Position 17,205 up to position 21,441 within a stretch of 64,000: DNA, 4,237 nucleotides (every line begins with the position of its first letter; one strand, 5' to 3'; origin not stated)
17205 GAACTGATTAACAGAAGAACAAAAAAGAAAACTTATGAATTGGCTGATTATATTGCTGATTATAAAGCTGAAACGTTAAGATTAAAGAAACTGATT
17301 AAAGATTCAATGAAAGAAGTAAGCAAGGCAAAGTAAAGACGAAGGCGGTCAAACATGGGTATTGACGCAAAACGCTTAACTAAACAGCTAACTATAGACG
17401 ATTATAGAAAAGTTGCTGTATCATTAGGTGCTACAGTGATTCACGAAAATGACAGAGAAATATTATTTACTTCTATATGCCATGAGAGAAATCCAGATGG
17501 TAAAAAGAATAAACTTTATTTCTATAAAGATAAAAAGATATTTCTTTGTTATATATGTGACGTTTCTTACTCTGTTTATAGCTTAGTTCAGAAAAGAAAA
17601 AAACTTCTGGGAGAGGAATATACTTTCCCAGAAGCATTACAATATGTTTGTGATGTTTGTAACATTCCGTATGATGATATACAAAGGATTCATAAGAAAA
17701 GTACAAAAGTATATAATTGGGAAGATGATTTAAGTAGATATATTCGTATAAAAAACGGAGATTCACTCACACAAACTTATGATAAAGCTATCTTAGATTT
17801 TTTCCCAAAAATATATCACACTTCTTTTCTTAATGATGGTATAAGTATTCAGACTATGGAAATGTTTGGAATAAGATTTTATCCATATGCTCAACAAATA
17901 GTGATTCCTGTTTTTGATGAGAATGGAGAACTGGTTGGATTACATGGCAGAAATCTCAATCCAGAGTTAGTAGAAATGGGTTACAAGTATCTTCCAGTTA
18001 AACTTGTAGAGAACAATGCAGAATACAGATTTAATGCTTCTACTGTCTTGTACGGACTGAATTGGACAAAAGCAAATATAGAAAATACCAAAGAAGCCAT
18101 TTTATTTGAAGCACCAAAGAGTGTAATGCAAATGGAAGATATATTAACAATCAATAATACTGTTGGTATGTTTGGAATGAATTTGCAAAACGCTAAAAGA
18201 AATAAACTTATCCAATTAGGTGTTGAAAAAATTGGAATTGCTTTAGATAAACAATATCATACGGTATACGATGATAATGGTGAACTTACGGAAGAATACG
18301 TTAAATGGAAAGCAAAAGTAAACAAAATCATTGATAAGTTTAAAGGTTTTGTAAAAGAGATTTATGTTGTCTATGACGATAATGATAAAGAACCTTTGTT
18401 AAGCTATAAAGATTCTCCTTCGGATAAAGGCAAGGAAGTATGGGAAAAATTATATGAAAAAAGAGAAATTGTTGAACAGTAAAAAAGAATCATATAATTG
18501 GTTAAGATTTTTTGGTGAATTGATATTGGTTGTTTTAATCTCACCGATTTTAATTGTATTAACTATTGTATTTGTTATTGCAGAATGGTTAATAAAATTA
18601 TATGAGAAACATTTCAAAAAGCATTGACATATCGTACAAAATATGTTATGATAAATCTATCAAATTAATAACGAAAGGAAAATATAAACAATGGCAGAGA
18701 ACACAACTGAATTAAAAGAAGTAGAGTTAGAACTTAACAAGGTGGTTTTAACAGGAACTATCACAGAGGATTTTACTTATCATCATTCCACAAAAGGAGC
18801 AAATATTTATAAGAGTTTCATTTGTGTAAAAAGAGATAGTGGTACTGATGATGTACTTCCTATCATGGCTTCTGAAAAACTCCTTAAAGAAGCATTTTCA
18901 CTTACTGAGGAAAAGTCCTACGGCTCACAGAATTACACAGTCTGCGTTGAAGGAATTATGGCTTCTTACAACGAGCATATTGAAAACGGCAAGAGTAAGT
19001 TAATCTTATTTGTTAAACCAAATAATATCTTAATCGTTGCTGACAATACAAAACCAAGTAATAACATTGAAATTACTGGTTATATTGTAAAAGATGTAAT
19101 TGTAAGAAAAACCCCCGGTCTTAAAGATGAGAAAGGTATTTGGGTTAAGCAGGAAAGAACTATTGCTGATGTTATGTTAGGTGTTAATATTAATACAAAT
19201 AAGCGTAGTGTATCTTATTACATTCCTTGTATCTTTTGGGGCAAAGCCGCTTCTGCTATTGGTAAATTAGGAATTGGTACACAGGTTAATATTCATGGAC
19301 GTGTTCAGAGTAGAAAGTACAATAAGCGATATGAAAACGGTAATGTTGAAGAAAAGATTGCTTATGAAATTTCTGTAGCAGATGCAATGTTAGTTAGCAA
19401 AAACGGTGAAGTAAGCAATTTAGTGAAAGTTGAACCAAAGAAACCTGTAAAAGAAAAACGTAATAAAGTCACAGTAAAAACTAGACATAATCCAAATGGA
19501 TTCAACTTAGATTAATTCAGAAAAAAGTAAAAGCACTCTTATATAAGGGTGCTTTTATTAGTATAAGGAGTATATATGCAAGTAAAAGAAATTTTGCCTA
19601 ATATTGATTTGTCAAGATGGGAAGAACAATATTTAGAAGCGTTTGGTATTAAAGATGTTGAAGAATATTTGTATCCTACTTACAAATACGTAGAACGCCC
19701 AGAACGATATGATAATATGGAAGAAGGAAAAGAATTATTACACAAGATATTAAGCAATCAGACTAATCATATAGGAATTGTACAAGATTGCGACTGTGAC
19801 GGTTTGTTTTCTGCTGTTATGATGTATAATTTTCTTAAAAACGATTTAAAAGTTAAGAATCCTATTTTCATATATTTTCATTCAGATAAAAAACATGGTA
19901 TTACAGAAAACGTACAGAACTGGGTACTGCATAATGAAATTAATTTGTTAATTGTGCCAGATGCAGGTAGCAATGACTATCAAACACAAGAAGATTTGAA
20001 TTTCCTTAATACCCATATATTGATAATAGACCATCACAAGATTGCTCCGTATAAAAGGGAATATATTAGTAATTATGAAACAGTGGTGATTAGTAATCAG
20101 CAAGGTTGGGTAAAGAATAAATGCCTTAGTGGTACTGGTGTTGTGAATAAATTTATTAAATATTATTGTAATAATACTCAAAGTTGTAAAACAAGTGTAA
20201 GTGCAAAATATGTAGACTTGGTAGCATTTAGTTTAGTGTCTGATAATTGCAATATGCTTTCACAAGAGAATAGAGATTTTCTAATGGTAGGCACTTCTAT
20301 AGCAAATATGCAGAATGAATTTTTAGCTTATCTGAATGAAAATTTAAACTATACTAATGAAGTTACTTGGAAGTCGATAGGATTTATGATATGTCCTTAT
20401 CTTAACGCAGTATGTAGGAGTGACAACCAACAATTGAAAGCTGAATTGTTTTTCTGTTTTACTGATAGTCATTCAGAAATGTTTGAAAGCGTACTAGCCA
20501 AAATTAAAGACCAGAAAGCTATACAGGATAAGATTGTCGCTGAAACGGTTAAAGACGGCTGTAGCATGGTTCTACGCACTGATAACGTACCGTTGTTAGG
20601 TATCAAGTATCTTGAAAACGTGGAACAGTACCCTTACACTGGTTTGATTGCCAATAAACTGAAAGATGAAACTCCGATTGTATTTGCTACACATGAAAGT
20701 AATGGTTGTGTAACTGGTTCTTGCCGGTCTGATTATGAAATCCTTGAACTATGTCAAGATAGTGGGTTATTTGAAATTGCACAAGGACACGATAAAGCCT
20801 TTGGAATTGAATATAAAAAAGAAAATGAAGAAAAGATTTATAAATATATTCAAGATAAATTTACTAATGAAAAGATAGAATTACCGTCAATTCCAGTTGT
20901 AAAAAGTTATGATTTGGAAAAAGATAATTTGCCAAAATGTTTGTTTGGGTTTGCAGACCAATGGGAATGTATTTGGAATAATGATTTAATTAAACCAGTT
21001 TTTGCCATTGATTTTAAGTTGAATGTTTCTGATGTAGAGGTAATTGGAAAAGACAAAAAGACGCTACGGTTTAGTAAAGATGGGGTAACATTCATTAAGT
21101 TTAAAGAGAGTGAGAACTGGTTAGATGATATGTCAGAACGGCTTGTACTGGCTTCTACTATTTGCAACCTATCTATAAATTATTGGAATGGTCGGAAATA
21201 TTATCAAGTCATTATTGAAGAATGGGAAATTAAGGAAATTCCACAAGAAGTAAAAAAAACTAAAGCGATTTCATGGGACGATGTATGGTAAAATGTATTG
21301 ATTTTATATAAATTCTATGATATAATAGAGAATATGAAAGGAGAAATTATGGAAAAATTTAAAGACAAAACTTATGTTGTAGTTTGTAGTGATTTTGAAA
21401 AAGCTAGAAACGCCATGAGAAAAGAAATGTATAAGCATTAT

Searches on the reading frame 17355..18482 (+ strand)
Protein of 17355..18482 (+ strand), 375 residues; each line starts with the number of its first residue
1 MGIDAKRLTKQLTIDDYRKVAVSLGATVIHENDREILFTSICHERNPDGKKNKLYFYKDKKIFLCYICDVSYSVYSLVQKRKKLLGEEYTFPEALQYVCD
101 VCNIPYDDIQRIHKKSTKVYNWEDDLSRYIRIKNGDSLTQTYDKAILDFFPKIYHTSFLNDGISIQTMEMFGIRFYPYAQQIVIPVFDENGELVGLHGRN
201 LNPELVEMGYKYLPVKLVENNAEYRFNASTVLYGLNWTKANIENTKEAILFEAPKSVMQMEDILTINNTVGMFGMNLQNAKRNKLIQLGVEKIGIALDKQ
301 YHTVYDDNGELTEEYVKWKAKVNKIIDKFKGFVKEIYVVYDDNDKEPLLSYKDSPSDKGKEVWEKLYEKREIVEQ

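Call 13: search_protein_families(library=pfam, proteins=[window:17355-18482:+], max_evalue=0.01)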
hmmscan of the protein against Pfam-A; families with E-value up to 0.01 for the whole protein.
window:17355-18482:+ (375 aa): 1 family
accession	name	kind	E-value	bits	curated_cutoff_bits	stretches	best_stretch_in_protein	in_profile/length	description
PF08275.17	DNAG_N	-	0.0041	17.7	26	0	175-236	72-125/128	DNA primase catalytic core, N-terminal domain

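Call 57: search_protein_families(library=phrogs, proteins=[window:17355-18482:+], max_evalue=0.001)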
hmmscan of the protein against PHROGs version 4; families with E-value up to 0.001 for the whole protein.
window:17355-18482:+ (375 aa): 3 families
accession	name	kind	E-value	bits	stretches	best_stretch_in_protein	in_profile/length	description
phrog_47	-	DNA, RNA and nucleotide metabolism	1.2e-36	127.7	1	11-372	25-335/947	DNA primase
phrog_33561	-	unknown function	4.1e-08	34.5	1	258-372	1-111/139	-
phrog_6444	-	DNA, RNA and nucleotide metabolism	6.2e-08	32.9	1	174-286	196-299/577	DNA primase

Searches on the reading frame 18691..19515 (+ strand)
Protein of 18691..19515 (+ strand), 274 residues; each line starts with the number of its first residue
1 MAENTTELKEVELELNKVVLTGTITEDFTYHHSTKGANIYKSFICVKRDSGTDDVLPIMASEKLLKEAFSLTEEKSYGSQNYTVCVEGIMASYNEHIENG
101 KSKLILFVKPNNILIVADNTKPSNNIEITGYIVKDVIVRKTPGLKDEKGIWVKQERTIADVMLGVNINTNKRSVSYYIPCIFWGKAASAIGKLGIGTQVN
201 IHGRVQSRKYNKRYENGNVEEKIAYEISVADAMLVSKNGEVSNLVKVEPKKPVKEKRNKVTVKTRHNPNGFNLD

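Call 57: search_protein_families(library=phrogs, proteins=[window:18691-19515:+], max_evalue=0.001)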
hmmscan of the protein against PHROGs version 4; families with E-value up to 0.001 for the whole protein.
window:18691-19515:+ (274 aa): 2 families
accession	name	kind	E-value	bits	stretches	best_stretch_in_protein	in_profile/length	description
phrog_26861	-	unknown function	1.4e-26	94.2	1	7-230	19-230/242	-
phrog_44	-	DNA, RNA and nucleotide metabolism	3.8e-09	37.7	1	176-213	133-172/271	single strand DNA binding protein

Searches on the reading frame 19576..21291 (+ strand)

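Call 13: search_protein_families(library=pfam, proteins=[window:19576-21291:+], max_evalue=0.01)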
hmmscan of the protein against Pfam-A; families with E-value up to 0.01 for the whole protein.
window:19576-21291:+ (571 aa): 2 families
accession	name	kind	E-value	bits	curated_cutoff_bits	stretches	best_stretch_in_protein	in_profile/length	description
PF01368.27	DHH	-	1.9e-12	48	28.1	1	66-217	2-122/125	DHH family, N-terminal domain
PF17768.7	RecJ_OB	-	1.8e-07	31.6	27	1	473-548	30-106/107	RecJ OB domain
